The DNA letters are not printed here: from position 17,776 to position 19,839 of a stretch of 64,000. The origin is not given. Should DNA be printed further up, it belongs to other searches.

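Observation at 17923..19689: Rieske [2Fe-2S] protein with large uncharacterised C-terminal domain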

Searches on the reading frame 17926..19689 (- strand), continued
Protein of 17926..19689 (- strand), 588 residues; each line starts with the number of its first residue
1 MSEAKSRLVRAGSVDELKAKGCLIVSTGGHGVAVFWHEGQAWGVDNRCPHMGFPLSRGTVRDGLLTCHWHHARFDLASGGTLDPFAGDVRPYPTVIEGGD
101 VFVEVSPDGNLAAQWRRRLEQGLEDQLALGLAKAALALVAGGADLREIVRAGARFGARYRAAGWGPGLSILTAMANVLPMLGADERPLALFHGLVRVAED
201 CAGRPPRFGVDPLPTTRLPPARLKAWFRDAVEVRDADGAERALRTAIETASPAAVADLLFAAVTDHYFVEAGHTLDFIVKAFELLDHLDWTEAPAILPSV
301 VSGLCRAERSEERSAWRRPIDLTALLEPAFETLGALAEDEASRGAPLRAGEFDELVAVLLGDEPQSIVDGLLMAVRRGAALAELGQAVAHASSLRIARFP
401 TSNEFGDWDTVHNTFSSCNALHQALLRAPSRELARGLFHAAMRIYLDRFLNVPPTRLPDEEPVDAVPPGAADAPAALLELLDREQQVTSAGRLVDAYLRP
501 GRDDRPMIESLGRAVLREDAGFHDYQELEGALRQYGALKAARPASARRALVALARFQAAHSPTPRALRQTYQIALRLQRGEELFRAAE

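Call 73: search_protein_families(library=pfam, alignment_id=A4, max_evalue=10)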
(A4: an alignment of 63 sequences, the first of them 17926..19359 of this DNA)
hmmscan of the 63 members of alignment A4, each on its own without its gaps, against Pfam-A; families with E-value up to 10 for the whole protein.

A. member 1, window:17926-19359:- (478 aa): 0 families

B. families by the number of members that match (of 63 scanned): 34 families (the first 25 are shown)
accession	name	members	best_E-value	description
PF12002.13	MgsA_C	14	5.6e-05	MgsA AAA+ ATPase C terminal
PF19757.4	DUF6244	3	0.00031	Family of unknown function (DUF6244)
PF02627.25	CMD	3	0.019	Carboxymuconolactone decarboxylase family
PF00198.28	2-oxoacid_dh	3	0.12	2-oxoacid dehydrogenases acyltransferase (catalytic domain)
PF10602.15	RPN7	2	0.013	26S proteasome subunit RPN7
PF19685.4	DUF6187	2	0.087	Family of unknown function (DUF6187)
PF00482.28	T2SSF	1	0.0028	Type II secretion system (T2SS), protein F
PF05752.16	Calici_MSP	1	0.005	Calicivirus minor structural protein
PF20547.3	DUF6761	1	0.043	Family of unknown function (DUF6761)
PF20210.4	Laa1_Sip1_HTR5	1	0.054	Laa1/Sip1/HEATR5 HEAT repeat region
PF12804.13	NTP_transf_3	1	0.072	MobA-like NTP transferase domain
PF20734.2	PA2201_N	1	0.11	PA2201 N-terminal domain-like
PF22564.2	HAAS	1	0.11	HAAS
PF23675.1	YciZ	1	0.12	YciZ-like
PF06345.17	Drf_DAD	1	0.15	DRF Autoregulatory Domain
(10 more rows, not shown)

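Call 80: find_homologous_proteins(query=P0131, max_evalue=1e-10)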
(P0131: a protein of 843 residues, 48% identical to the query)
Query P0131 (843 aa): 4582 proteins with E <= 1e-10 among 8000 candidates; the best 120 are listed.
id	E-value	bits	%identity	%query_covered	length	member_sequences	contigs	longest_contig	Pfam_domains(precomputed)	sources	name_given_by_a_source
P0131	0.0e+0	1951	100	100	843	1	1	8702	PF04545.23,PF04542.21,PF08281.19,PF00355.33,PF13806.13,PF22543.3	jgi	jgi:RNA polymerase sigma factor (sigma-70 family)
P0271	0.0e+0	1353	68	99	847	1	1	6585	PF04545.23,PF04542.21,PF08281.19,PF00355.33,PF13806.13,PF22543.3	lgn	-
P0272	0.0e+0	1099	59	98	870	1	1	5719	PF04545.23,PF04542.21,PF08281.19,PF00355.33,PF13806.13,PF22543.3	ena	-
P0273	0.0e+0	1067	59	97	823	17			PF04545.23,PF04542.21,PF08281.19,PF00355.33,PF13806.13,PF22543.3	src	-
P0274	0.0e+0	1058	58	97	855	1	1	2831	PF04545.23,PF04542.21,PF08281.19,PF00355.33,PF13806.13,PF22543.3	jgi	-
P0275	0.0e+0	1030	57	96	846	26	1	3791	PF04545.23,PF04542.21,PF08281.19,PF00355.33,PF13806.13,PF22543.3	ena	-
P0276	0.0e+0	1027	58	96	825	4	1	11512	PF04545.23,PF04542.21,PF08281.19,PF00355.33,PF13806.13,PF22543.3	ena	-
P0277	0.0e+0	1024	56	97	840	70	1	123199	PF04545.23,PF04542.21,PF08281.19,PF00355.33,PF13806.13,PF22543.3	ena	-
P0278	0.0e+0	1022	57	96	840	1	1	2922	PF04545.23,PF04542.21,PF08281.19,PF00355.33,PF13806.13,PF22543.3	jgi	jgi:RNA polymerase sigma factor (sigma-70 family)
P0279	0.0e+0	1021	80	65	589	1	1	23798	PF04545.23,PF04542.21,PF08281.19,PF00355.33,PF13806.13,PF22543.3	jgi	-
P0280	9.0e-285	965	55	96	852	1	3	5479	PF04545.23,PF04542.21,PF08281.19,PF00355.33,PF13806.13,PF22543.3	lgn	-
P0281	2.5e-283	960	53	96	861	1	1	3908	PF04545.23,PF04542.21,PF08281.19,PF00355.33,PF13806.13,PF22543.3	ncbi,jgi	jgi:RNA polymerase sigma factor (sigma-70 family)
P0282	5.7e-280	949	57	89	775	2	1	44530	PF04545.23,PF04542.21,PF08281.19,PF00355.33,PF13806.13,PF22543.3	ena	-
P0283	2.4e-277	941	54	96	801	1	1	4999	PF04545.23,PF04542.21,PF08281.19,PF00355.33,PF13806.13,PF22543.3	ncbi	-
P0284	1.3e-229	783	61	67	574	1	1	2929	PF00355.33,PF13806.13,PF22543.3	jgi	-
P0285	5.5e-228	777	60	69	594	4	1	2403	PF00355.33,PF13806.13,PF22543.3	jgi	jgi:nitrite reductase/ring-hydroxylating ferredoxin subunit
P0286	5.7e-227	774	61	69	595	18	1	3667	PF00355.33,PF13806.13,PF22543.3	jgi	jgi:nitrite reductase/ring-hydroxylating ferredoxin subunit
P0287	1.8e-226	772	60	68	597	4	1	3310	PF00355.33,PF13806.13,PF22543.3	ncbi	-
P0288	9.8e-226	770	60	68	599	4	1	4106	PF00355.33,PF13806.13,PF22543.3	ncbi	-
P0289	1.4e-223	763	59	68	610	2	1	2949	PF00355.33,PF13806.13,PF22543.3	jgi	jgi:nitrite reductase/ring-hydroxylating ferredoxin subunit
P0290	5.1e-223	761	59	68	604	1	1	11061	PF00355.33,PF13806.13,PF22543.3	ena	-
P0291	6.3e-223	761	58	69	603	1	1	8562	PF00355.33,PF13806.13,PF22543.3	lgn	-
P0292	4.8e-215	735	57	68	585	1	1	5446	PF00355.33,PF13806.13,PF22543.3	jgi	jgi:nitrite reductase/ring-hydroxylating ferredoxin subunit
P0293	8.9e-214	730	57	69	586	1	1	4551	PF00355.33,PF13806.13,PF22543.3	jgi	jgi:nitrite reductase/ring-hydroxylating ferredoxin subunit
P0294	9.5e-214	730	59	68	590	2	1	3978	PF00355.33,PF13806.13,PF22543.3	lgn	-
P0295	3.5e-213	728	58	68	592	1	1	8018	PF00355.33,PF13806.13,PF22543.3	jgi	jgi:nitrite reductase/ring-hydroxylating ferredoxin subunit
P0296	4.9e-213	728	58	69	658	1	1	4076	PF00355.33,PF13806.13,PF22543.3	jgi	jgi:nitrite reductase/ring-hydroxylating ferredoxin subunit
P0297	9.6e-212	724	57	69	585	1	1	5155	PF00355.33,PF13806.13,PF22543.3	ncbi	-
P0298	1.6e-210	720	56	68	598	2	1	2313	PF00355.33,PF13806.13,PF22543.3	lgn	-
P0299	8.7e-210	717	55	69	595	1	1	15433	PF00355.33,PF13806.13,PF22543.3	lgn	-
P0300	2.2e-209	716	55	69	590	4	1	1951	PF00355.33,PF13806.13,PF22543.3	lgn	-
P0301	2.9e-209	715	57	69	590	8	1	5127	PF00355.33,PF13806.13,PF22543.3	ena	-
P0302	1.3e-208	713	57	68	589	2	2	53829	PF00355.33,PF13806.13,PF22543.3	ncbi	-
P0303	1.4e-208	713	56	70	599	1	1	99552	PF00355.33,PF13806.13,PF22543.3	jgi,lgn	jgi:nitrite reductase/ring-hydroxylating ferredoxin subunit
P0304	1.6e-208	713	55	69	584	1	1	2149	PF00355.33,PF13806.13,PF22543.3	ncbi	-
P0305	4.2e-208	712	57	69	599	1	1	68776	PF00355.33,PF13806.13,PF22543.3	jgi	jgi:nitrite reductase/ring-hydroxylating ferredoxin subunit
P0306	5.0e-208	711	57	69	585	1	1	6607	PF00355.33,PF13806.13,PF22543.3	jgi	jgi:nitrite reductase/ring-hydroxylating ferredoxin subunit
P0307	6.4e-208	711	56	68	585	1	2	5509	PF00355.33,PF13806.13,PF22543.3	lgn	-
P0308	5.0e-207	708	57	68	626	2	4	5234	PF00355.33,PF13806.13,PF22543.3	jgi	jgi:nitrite reductase/ring-hydroxylating ferredoxin subunit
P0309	1.4e-206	707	54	70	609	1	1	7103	PF00355.33,PF13806.13,PF22543.3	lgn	-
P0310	1.9e-206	706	56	69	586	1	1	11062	PF00355.33,PF13806.13,PF22543.3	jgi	jgi:nitrite reductase/ring-hydroxylating ferredoxin subunit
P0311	2.7e-206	706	56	68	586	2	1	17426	PF00355.33,PF13806.13,PF22543.3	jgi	jgi:nitrite reductase/ring-hydroxylating ferredoxin subunit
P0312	5.3e-206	705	56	70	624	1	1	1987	PF00355.33,PF13806.13,PF22543.3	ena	-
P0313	5.6e-206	705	55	69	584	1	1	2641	PF00355.33,PF13806.13,PF22543.3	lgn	-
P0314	1.8e-205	703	53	68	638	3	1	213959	PF00355.33,PF13806.13,PF22543.3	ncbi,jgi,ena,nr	ncbi:MAG: Rieske 2Fe-2S domain-containing protein [Abitibacteriaceae bacterium]|nr:Rieske 2Fe-2S dom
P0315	3.0e-205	702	56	68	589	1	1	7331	PF00355.33,PF13806.13,PF22543.3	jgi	jgi:nitrite reductase/ring-hydroxylating ferredoxin subunit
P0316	6.0e-205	701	56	68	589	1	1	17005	PF00355.33,PF13806.13,PF22543.3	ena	-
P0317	8.1e-205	701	55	69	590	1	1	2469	PF00355.33,PF13806.13,PF22543.3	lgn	-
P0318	1.6e-204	700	56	69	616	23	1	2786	PF00355.33,PF13806.13,PF22543.3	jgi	jgi:nitrite reductase/ring-hydroxylating ferredoxin subunit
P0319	2.2e-204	699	56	69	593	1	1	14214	PF00355.33,PF13806.13,PF22543.3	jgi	jgi:nitrite reductase/ring-hydroxylating ferredoxin subunit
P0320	2.5e-204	699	54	69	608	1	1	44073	PF00355.33,PF13806.13,PF22543.3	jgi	jgi:nitrite reductase/ring-hydroxylating ferredoxin subunit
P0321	1.4e-203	697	56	69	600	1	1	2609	PF00355.33,PF13806.13,PF22543.3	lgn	-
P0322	2.1e-203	696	56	69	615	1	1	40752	PF00355.33,PF13806.13,PF22543.3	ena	-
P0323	8.9e-203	694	54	69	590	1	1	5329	PF00355.33,PF13806.13,PF22543.3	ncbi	-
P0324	1.4e-202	693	55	68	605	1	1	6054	PF00355.33,PF13806.13,PF22543.3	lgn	-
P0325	1.4e-202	693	55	69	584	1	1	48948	PF00355.33,PF13806.13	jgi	jgi:nitrite reductase/ring-hydroxylating ferredoxin subunit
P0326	5.4e-202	691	55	69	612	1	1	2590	PF00355.33,PF22543.3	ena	-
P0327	9.7e-202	691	56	68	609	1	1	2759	PF00355.33,PF13806.13,PF22543.3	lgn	-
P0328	1.3e-201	690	56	68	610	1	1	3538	PF00355.33,PF13806.13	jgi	jgi:nitrite reductase/ring-hydroxylating ferredoxin subunit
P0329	4.1e-201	688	54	68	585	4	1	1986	PF00355.33,PF13806.13,PF22543.3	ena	-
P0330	7.5e-201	688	55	69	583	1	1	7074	PF00355.33,PF13806.13,PF22543.3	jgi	jgi:nitrite reductase/ring-hydroxylating ferredoxin subunit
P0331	7.6e-201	688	55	70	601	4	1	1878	PF00355.33,PF13806.13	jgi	-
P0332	7.7e-201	688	55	68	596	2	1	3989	PF00355.33,PF13806.13,PF22543.3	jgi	jgi:nitrite reductase/ring-hydroxylating ferredoxin subunit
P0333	1.3e-200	687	55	68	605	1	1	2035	PF00355.33,PF13806.13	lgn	-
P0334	3.2e-200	686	55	69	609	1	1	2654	PF00355.33,PF13806.13,PF22543.3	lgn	-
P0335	3.4e-200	685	54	71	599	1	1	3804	PF00355.33,PF13806.13,PF22543.3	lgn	-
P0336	5.7e-200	685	55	69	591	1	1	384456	PF00355.33,PF13806.13,PF22543.3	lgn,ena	-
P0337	6.7e-200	684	56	69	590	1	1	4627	PF00355.33,PF13806.13,PF22543.3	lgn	-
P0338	6.9e-200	684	55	68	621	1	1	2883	PF00355.33,PF13806.13,PF22543.3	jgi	jgi:nitrite reductase/ring-hydroxylating ferredoxin subunit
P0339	8.1e-200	684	53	69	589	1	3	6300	PF00355.33,PF13806.13,PF22543.3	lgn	-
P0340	9.7e-200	684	54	68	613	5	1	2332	PF00355.33,PF13806.13,PF22543.3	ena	-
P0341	1.0e-199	684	54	71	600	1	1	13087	PF00355.33,PF13806.13,PF22543.3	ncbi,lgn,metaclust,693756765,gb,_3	metaclust:\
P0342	1.1e-199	684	53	70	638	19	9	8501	PF00355.33,PF13806.13,PF22543.3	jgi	jgi:nitrite reductase/ring-hydroxylating ferredoxin subunit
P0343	1.2e-199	684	55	68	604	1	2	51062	PF00355.33,PF13806.13,PF22543.3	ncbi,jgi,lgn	jgi:nitrite reductase/ring-hydroxylating ferredoxin subunit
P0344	1.2e-199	684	55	68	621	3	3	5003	PF00355.33,PF13806.13,PF22543.3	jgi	jgi:nitrite reductase/ring-hydroxylating ferredoxin subunit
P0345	1.5e-199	683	55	69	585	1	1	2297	PF00355.33,PF13806.13,PF22543.3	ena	-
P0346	1.6e-199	683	54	70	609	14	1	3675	PF00355.33,PF13806.13,PF22543.3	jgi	jgi:nitrite reductase/ring-hydroxylating ferredoxin subunit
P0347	1.7e-199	683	55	69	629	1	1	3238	PF00355.33,PF13806.13,PF22543.3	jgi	jgi:nitrite reductase/ring-hydroxylating ferredoxin subunit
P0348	2.0e-199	683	54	68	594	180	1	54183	PF00355.33,PF13806.13,PF22543.3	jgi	-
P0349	2.1e-199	683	54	68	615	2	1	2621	PF00355.33,PF13806.13,PF22543.3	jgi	jgi:nitrite reductase/ring-hydroxylating ferredoxin subunit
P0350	2.2e-199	683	54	70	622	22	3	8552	PF00355.33,PF13806.13,PF22543.3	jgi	jgi:nitrite reductase/ring-hydroxylating ferredoxin subunit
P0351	2.4e-199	683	55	68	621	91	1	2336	PF00355.33,PF13806.13,PF22543.3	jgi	-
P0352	3.6e-199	682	53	69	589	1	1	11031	PF00355.33,PF13806.13,PF22543.3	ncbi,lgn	-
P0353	3.9e-199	682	53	69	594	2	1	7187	PF00355.33,PF13806.13,PF22543.3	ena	-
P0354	1.0e-198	681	55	68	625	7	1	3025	PF00355.33,PF13806.13,PF22543.3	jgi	jgi:nitrite reductase/ring-hydroxylating ferredoxin subunit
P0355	1.2e-198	680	53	69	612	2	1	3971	PF00355.33,PF13806.13,PF22543.3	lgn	-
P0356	1.3e-198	680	53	68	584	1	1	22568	PF00355.33,PF13806.13,PF22543.3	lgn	-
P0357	1.6e-198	680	53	72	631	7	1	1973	PF00355.33,PF13806.13,PF22543.3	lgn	-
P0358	1.7e-198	680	53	68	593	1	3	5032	PF00355.33,PF13806.13,PF22543.3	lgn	-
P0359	3.0e-198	679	55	68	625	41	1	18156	PF00355.33,PF13806.13,PF22543.3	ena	-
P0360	3.8e-198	679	55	69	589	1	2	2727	PF00355.33,PF13806.13,PF22543.3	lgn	-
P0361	5.7e-198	678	55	68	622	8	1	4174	PF00355.33,PF13806.13,PF22543.3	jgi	jgi:nitrite reductase/ring-hydroxylating ferredoxin subunit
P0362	5.7e-198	678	54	69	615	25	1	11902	PF00355.33,PF13806.13,PF22543.3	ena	-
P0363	7.4e-198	678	55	69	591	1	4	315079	PF00355.33,PF13806.13,PF22543.3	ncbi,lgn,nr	ncbi:MAG: Rieske (2Fe-2S) protein [Planctomycetes bacterium]|nr:Rieske (2Fe-2S) protein [Planctomyce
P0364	7.8e-198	678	55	68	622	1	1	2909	PF00355.33,PF13806.13,PF22543.3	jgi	jgi:nitrite reductase/ring-hydroxylating ferredoxin subunit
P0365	9.3e-198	677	55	68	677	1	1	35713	PF00355.33,PF13806.13,PF22543.3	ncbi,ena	-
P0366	9.3e-198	677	54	68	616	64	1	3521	PF00355.33,PF13806.13,PF22543.3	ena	-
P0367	1.3e-197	677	54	70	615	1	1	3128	PF00355.33,PF13806.13,PF22543.3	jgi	jgi:nitrite reductase/ring-hydroxylating ferredoxin subunit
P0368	1.4e-197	677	54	69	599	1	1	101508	PF00355.33,PF13806.13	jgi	jgi:nitrite reductase/ring-hydroxylating ferredoxin subunit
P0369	1.4e-197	677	55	68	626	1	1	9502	PF00355.33,PF13806.13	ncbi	ncbi:MAG: Rieske (2Fe-2S) protein [Methyloceanibacter sp.]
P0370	1.6e-197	677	55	68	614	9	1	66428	PF00355.33,PF13806.13,PF22543.3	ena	-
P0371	1.7e-197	677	53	68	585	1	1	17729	PF00355.33,PF13806.13,PF22543.3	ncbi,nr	ncbi:MAG: Rieske 2Fe-2S domain-containing protein [Planctomycetes bacterium]|nr:Rieske 2Fe-2S domain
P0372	2.0e-197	676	55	68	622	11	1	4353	PF00355.33,PF13806.13,PF22543.3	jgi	jgi:nitrite reductase/ring-hydroxylating ferredoxin subunit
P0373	2.4e-197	676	55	68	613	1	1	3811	PF00355.33,PF13806.13,PF22543.3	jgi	-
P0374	3.2e-197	676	55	68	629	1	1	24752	PF00355.33,PF13806.13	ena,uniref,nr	uniref:Ferredoxin reductase n=2 Tax=Bacillati TaxID=1783272 RepID=A0A6J4HM66_9BACT|nr:Ferredoxin red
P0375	3.3e-197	676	55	68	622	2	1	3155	PF00355.33,PF13806.13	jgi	jgi:nitrite reductase/ring-hydroxylating ferredoxin subunit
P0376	3.4e-197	676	54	69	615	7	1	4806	PF00355.33,PF13806.13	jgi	jgi:nitrite reductase/ring-hydroxylating ferredoxin subunit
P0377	3.9e-197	675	54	68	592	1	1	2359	PF00355.33,PF13806.13,PF22543.3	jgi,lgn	-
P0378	4.3e-197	675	54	68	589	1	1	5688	PF00355.33,PF13806.13,PF22543.3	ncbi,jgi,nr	ncbi:MAG TPA: Rieske 2Fe-2S domain-containing protein [Pirellulales bacterium]|jgi:nitrite reductase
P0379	4.4e-197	675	54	68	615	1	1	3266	PF00355.33,PF13806.13,PF22543.3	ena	-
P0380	4.6e-197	675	54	68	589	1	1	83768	PF00355.33,PF13806.13,PF22543.3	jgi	jgi:nitrite reductase/ring-hydroxylating ferredoxin subunit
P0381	4.7e-197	675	55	68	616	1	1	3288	PF00355.33,PF13806.13,PF22543.3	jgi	jgi:nitrite reductase/ring-hydroxylating ferredoxin subunit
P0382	5.6e-197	675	54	68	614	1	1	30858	PF00355.33,PF13806.13,PF22543.3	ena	-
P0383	5.6e-197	675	54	68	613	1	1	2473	PF00355.33,PF13806.13,PF22543.3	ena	-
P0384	6.7e-197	675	54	68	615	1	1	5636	PF00355.33,PF13806.13,PF22543.3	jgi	-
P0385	6.9e-197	674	55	68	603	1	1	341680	PF00355.33,PF13806.13,PF22543.3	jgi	jgi:nitrite reductase/ring-hydroxylating ferredoxin subunit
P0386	1.0e-196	674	54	69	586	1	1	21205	PF00355.33,PF13806.13,PF22543.3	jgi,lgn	-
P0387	1.1e-196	674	54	68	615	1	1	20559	PF00355.33,PF13806.13,PF22543.3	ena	-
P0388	1.2e-196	674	54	68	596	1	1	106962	PF00355.33,PF13806.13,PF22543.3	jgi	jgi:nitrite reductase/ring-hydroxylating ferredoxin subunit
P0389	1.4e-196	673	55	68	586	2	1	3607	PF00355.33,PF13806.13,PF22543.3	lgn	-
